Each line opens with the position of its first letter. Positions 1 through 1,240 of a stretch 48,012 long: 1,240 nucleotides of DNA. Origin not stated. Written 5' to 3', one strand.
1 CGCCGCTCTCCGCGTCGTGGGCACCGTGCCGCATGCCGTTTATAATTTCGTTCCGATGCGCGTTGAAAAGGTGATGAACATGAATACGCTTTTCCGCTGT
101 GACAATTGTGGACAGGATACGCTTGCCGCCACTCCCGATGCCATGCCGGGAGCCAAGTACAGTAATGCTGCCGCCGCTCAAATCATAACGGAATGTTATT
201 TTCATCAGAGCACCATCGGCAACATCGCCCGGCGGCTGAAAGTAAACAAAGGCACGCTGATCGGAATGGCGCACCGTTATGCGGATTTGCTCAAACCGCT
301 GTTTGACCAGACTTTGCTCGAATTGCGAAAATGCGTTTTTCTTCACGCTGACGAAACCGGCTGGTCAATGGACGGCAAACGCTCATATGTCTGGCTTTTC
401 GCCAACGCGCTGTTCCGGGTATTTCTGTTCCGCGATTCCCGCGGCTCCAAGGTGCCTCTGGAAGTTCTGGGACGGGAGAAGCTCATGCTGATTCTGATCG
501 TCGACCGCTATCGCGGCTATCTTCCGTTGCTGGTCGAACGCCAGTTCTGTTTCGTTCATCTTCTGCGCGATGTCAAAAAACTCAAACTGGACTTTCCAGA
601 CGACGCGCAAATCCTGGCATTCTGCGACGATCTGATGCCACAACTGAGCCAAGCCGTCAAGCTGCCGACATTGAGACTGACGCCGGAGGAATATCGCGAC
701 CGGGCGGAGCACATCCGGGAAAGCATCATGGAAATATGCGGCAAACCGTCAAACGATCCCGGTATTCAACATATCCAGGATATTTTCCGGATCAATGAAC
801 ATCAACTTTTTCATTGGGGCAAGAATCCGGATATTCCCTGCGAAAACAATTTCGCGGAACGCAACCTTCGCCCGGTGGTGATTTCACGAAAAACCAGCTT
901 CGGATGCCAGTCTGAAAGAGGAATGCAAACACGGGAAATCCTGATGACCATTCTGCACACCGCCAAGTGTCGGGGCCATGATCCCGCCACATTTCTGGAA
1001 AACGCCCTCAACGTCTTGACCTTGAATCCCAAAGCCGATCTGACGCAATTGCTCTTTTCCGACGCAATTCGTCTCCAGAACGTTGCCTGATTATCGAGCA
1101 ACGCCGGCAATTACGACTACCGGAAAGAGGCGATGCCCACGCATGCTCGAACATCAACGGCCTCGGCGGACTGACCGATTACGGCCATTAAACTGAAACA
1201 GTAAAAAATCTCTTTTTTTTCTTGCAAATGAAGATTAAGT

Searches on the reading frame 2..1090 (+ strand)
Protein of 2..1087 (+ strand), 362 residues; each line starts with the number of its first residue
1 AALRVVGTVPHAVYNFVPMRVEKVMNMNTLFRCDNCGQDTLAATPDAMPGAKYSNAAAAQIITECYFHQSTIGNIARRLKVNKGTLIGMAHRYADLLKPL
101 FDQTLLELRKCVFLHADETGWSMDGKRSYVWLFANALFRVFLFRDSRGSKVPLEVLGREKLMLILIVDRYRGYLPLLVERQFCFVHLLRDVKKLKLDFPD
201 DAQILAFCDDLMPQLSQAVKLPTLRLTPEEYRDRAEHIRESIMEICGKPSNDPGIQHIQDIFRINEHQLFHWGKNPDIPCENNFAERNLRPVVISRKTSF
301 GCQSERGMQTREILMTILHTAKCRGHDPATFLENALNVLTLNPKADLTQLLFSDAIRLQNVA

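Call 45: search_protein_families(library=pfam, proteins=[window:17-1090:+], max_evalue=0.00001)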
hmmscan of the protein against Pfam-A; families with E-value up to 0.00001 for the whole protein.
window:17-1090:+ (357 aa): 1 family
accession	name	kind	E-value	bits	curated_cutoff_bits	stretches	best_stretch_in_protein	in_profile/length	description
PF03050.20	DDE_Tnp_IS66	-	1.4e-30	107.2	23.1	1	74-304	35-283/284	Transposase IS66 family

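Call 51: find_homologous_proteins(query=window:2-1087:+, max_evalue=1e-20)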
Query window:2-1087:+ (362 aa): 1064 proteins with E <= 1e-20 among 4862 candidates; the best 120 are listed.
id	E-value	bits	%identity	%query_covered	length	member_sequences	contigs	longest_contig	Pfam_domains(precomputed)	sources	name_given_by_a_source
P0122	1.5e-185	634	74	99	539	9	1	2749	PF03050.21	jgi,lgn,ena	jgi:hypothetical protein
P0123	6.0e-181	619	75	98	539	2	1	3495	PF03050.21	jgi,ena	-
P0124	8.0e-181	619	73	100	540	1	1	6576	PF03050.21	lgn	-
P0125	4.5e-178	610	72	100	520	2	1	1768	PF03050.21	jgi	-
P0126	3.4e-175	600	70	100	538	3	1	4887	PF03050.21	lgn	-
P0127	2.0e-173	595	71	100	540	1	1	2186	PF03050.21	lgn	-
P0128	1.4e-172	592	74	93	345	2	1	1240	PF03050.21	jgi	jgi:hypothetical protein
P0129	3.7e-168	577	70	99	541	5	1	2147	PF03050.21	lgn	-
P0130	2.1e-164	565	70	97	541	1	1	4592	PF03050.21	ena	-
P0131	6.9e-162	557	67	98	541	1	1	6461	PF03050.21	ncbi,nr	ncbi:MAG: IS66 family transposase [Victivallaceae bacterium]|nr:IS66 family transposase [Victivallac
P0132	1.7e-161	555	66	97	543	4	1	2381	PF03050.21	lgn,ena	-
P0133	2.4e-161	555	66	97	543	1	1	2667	PF03050.21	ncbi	-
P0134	4.4e-161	554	66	97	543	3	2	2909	PF03050.21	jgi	jgi:hypothetical protein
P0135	6.7e-161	553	66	98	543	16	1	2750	PF03050.21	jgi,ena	-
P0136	6.8e-160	550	68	97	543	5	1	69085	PF03050.21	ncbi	-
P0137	1.1e-159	549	66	97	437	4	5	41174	PF03050.21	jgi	jgi:hypothetical protein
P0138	2.2e-159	548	67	96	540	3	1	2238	PF03050.21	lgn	-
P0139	8.1e-159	547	68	96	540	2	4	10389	PF03050.21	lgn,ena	-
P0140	1.3e-158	546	69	96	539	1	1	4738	PF03050.21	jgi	jgi:hypothetical protein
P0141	1.9e-158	545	65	98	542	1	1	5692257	PF03050.21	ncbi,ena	-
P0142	3.9e-158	544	66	97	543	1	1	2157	PF03050.21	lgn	-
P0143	1.7e-157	542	65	97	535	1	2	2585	PF03050.21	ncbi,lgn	-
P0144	1.0e-151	523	65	97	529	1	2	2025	PF03050.21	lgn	-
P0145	6.9e-133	461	68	81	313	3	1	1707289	PF03050.21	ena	-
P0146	1.7e-126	440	74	72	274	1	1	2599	PF03050.21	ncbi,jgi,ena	ncbi:MAG: transposase [Victivallaceae bacterium]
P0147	1.5e-125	437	68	75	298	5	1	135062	PF03050.21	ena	-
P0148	6.3e-123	428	55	94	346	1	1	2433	PF03050.21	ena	-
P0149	3.3e-122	426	54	96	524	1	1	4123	PF03050.21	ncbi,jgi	-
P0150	5.3e-122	425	54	98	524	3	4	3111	PF03050.21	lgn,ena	-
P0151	4.2e-121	422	51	96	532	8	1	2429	PF03050.21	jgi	-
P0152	2.1e-120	420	53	96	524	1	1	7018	PF03050.21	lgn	-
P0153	2.7e-120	420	53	96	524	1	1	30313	PF03050.21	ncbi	-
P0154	9.9e-120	418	53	96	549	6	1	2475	PF03050.21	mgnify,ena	mgnify:FL=1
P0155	2.2e-119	417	67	74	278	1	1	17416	PF03050.21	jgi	jgi:transposase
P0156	2.4e-119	417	53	97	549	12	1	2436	PF03050.21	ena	-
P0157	6.1e-119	415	52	96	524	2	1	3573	PF03050.21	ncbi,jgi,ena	jgi:hypothetical protein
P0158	2.3e-118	413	53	94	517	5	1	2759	PF03050.21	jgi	-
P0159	3.9e-118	413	53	96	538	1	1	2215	PF03050.21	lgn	-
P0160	6.0e-118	412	52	97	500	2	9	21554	PF03050.21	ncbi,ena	-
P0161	8.0e-118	412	51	99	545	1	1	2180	PF03050.21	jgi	-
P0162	1.1e-117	411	51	96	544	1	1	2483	PF03050.21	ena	-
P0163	1.6e-117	411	52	96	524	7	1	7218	PF03050.21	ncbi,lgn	ncbi:MAG: IS66 family transposase [Victivallales bacterium]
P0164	2.5e-117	410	52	95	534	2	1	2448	PF03050.21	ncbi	-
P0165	4.4e-117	409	52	95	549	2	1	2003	PF03050.21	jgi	-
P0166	1.2e-116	408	50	96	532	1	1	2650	PF03050.21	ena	-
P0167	1.5e-116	408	50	96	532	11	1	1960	PF03050.21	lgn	-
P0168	3.0e-116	406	52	94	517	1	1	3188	PF03050.21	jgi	-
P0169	7.7e-115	402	50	97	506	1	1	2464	PF03050.21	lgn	-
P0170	2.9e-114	400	52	95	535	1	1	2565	PF03050.21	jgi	jgi:transposase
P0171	4.9e-114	399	50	96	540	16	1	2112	PF03050.21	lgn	-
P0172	1.2e-112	395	49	94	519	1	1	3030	PF03050.21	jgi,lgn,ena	-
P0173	1.7e-112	394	51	95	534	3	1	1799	PF03050.21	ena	-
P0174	1.2e-110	388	51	95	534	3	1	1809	PF03050.21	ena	-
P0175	1.5e-110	388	49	95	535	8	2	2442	PF03050.21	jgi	jgi:transposase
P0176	2.3e-110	387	50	98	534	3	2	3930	PF03050.21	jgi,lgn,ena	-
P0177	2.6e-110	387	50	97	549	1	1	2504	PF03050.21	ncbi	-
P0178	5.2e-110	386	49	95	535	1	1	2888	PF03050.21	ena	-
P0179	7.2e-110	386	49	95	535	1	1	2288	PF03050.21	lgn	-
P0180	1.0e-109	385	52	94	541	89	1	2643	PF03050.21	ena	-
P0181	1.1e-109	385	51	95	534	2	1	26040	PF03050.21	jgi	-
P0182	2.8e-109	384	53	94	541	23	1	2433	PF03050.21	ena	-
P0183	3.6e-109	383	51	94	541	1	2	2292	PF03050.21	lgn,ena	-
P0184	4.5e-109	383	52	93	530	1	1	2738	PF03050.21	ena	-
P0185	1.7e-108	381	48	95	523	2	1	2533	PF03050.21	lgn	-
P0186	1.0e-107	378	52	94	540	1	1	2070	PF03050.21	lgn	-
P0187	1.3e-107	378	49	95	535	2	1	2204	PF03050.21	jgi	-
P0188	1.5e-107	378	50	94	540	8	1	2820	PF03050.21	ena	-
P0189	3.1e-107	377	49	95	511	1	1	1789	PF03050.21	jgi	jgi:hypothetical protein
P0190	8.2e-107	375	51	95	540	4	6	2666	PF03050.21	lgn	-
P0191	1.5e-105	371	62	71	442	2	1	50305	PF03050.21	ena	-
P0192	5.7e-105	369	48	94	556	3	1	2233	PF03050.21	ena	-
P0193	1.9e-104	368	47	98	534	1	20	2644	PF03050.21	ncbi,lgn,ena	-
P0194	6.7e-104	366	47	97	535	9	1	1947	PF03050.21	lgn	-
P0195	8.2e-104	366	49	94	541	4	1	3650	PF03050.21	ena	-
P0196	1.0e-103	365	49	95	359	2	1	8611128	PF03050.21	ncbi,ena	-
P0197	1.3e-103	365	49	94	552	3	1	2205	PF03050.21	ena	-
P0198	1.7e-103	365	50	94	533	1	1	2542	PF03050.21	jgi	-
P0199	1.8e-103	364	47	95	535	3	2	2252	PF03050.21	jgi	jgi:transposase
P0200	2.7e-103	364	48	94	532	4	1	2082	PF03050.21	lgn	-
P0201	1.4e-102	362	49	94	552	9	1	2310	PF03050.21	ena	-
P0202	9.1e-102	359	50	94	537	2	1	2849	PF03050.21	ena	-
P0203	1.3e-101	358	49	94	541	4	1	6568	PF03050.21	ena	-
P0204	3.5e-101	357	48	94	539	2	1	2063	PF03050.21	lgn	-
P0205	4.4e-101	357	49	94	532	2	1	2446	PF03050.21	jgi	-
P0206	5.2e-101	356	47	95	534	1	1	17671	PF03050.21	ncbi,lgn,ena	-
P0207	1.0e-100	355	50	88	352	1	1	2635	PF03050.21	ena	-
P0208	4.7e-100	353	48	96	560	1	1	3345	PF03050.21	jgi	jgi:hypothetical protein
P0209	5.2e-100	353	48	94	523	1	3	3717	PF03050.21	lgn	-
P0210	1.1e-99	352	53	78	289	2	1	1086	PF03050.21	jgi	jgi:hypothetical protein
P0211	3.2e-99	350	48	95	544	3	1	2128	PF03050.21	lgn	-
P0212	3.6e-99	350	48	89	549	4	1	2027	PF03050.21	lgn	-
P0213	8.3e-99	349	48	93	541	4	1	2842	PF03050.21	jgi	jgi:transposase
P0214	8.5e-99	349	48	95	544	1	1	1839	PF03050.21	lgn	-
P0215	2.6e-98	347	48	95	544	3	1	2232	PF03050.21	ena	-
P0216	2.7e-98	347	47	95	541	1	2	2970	PF03050.21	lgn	-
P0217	4.4e-98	347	47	94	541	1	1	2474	PF03050.21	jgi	-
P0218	5.5e-98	346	48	95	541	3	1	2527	PF03050.21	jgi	-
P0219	6.2e-98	346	46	95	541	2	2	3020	PF03050.21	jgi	-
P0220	1.7e-97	345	47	95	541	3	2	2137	PF03050.21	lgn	-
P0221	1.8e-97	345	48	89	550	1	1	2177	PF03050.21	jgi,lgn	-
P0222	1.8e-97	345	49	88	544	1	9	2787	PF03050.21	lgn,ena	-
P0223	2.6e-94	334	47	94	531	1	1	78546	PF03050.21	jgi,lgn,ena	-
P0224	1.5e-93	332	46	93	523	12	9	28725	PF03050.21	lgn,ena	-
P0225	2.5e-93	331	45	94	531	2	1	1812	PF03050.21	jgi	-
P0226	2.8e-93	331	46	89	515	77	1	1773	PF03050.21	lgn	-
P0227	4.2e-93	330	46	93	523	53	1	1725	PF03050.21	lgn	-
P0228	5.1e-93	330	46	96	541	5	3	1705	PF03050.21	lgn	-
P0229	7.0e-93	330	46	94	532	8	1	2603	PF03050.21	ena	-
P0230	2.7e-92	328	51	81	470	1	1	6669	PF03050.21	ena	-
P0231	3.4e-92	327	46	94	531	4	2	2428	PF03050.21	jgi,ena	-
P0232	3.3e-90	321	51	80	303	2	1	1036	PF03050.21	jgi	jgi:hypothetical protein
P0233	2.3e-89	318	44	94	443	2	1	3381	PF03050.21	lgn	-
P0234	4.4e-86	307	43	93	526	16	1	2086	PF03050.21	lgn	-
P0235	3.8e-85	304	42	97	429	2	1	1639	PF03050.21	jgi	-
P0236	3.6e-84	301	50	74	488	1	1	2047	PF03050.21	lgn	-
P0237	4.3e-84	301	41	98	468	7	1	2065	PF03050.21,PF13005.13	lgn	-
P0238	8.6e-84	300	42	92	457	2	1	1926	PF03050.21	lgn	-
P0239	7.3e-83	297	66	56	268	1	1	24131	PF03050.21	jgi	jgi:hypothetical protein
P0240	1.0e-82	296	42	97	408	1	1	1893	PF03050.21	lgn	-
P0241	1.2e-82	296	49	74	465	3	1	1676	PF03050.21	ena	-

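Call 52: find_encoding_contigs(protein=P0124, flank=3000, max_places=4)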
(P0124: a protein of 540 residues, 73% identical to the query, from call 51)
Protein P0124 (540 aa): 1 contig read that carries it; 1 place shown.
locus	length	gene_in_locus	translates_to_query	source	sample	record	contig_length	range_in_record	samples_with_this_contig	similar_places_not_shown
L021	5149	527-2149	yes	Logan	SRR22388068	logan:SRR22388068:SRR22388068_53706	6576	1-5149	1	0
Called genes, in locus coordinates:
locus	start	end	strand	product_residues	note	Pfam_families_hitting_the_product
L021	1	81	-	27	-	?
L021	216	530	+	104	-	PF20586:DUF6788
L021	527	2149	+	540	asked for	PF03050:DDE_Tnp_IS66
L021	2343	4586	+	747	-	PF19543:GH123_N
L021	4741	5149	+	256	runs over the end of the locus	-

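Call 53: find_encoding_contigs(protein=P0123, flank=3000, max_places=4)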
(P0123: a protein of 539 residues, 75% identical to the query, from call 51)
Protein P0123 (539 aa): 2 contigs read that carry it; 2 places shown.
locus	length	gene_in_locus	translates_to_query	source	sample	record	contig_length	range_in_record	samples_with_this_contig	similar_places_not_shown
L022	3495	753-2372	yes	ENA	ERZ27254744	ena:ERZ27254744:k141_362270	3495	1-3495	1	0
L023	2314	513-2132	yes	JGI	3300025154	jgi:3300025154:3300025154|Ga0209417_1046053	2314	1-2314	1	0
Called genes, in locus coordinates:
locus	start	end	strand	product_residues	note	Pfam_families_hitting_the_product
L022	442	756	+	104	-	PF20586:DUF6788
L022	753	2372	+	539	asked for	PF03050:DDE_Tnp_IS66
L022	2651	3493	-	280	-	?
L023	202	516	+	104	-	PF20586:DUF6788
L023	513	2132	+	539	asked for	PF03050:DDE_Tnp_IS66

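Call 54: find_encoding_contigs(protein=P0136, flank=3000, max_places=4)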
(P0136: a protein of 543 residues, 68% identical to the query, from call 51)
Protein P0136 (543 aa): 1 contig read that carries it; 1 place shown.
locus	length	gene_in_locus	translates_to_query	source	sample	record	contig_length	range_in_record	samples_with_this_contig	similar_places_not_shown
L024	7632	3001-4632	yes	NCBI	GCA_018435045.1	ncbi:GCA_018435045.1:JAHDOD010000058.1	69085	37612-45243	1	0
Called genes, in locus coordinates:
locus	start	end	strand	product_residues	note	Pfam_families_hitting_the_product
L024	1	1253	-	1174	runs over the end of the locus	-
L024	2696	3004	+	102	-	PF20586:DUF6788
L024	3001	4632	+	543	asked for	PF03050:DDE_Tnp_IS66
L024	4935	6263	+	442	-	PF00589:Phage_integrase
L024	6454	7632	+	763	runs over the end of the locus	PF20720:nSTAND3 (faint), PF13481:AAA_25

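Call 60: find_encoding_contigs(protein=P0153, flank=2500, max_places=4)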
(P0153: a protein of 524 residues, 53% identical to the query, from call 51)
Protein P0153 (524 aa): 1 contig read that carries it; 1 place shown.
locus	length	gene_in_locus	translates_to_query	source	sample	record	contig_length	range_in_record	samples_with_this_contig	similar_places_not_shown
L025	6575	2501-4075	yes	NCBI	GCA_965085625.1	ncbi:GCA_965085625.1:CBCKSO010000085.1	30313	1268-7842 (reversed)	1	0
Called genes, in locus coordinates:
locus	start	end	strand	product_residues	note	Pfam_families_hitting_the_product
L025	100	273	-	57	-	-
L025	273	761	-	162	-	PF00565:SNase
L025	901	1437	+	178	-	PF12694:cpYpsA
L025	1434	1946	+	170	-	PF00149:Metallophos (weak), PF12850:Metallophos_2 (weak)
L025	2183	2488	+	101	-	PF20586:DUF6788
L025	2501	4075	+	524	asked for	PF03050:DDE_Tnp_IS66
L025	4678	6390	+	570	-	PF00263:Secretin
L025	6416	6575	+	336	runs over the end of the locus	PF06863:DUF1254, PF06742:DUF1214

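Call 61: find_encoding_contigs(protein=P0163, flank=2500, max_places=4)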
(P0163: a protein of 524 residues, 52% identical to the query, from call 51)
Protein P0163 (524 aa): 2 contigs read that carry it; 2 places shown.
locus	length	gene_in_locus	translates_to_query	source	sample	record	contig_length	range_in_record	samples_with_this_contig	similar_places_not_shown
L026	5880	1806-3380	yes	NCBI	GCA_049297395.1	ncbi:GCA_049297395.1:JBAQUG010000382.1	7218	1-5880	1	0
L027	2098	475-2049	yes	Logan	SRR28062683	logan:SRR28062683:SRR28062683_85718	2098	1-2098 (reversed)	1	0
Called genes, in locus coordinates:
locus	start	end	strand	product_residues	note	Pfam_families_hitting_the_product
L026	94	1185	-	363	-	PF00154:RecA_N, PF08423:Rad51, PF06745:ATPase (faint), PF21096:RecA_C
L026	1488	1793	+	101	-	PF20586:DUF6788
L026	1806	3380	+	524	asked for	PF03050:DDE_Tnp_IS66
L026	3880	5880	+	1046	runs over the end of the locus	PF00072:Response_reg, PF13188:PAS_8 (weak), PF00989:PAS (weak), PF08448:PAS_4, PF13426:PAS_9, PF08447:PAS_3, PF02518:HATPase_c, PF00072:Response_reg, +2 more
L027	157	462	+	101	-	PF20586:DUF6788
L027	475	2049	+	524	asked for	PF03050:DDE_Tnp_IS66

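Call 78: find_encoding_contigs(protein=P0150, flank=1500, max_places=6)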
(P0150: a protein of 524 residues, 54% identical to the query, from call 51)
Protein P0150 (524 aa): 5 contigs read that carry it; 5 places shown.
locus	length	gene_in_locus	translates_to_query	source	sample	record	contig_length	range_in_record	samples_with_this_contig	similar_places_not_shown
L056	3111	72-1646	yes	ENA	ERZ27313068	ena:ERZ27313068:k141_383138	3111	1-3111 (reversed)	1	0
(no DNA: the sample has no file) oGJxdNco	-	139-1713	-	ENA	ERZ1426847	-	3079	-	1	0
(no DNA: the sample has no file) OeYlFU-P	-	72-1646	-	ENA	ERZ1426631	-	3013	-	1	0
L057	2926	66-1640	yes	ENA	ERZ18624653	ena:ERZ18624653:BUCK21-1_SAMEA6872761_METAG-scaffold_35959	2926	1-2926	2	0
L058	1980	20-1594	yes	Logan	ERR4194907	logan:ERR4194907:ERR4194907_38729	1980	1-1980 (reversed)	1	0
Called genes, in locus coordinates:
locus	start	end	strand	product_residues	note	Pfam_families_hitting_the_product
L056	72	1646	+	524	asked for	PF03050:DDE_Tnp_IS66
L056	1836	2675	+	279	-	PF00230:MIP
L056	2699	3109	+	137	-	?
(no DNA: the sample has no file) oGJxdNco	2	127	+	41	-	?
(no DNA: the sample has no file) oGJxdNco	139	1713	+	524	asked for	PF03050:DDE_Tnp_IS66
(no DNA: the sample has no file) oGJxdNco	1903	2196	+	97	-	PF00230:MIP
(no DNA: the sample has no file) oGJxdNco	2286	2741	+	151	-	PF00230:MIP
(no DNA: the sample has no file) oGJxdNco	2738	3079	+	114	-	?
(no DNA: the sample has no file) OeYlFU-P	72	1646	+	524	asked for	PF03050:DDE_Tnp_IS66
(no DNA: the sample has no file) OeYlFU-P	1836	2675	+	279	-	PF00230:MIP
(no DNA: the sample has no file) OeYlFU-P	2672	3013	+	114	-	?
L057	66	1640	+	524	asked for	PF03050:DDE_Tnp_IS66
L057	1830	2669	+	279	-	PF00230:MIP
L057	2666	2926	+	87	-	?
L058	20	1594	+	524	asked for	PF03050:DDE_Tnp_IS66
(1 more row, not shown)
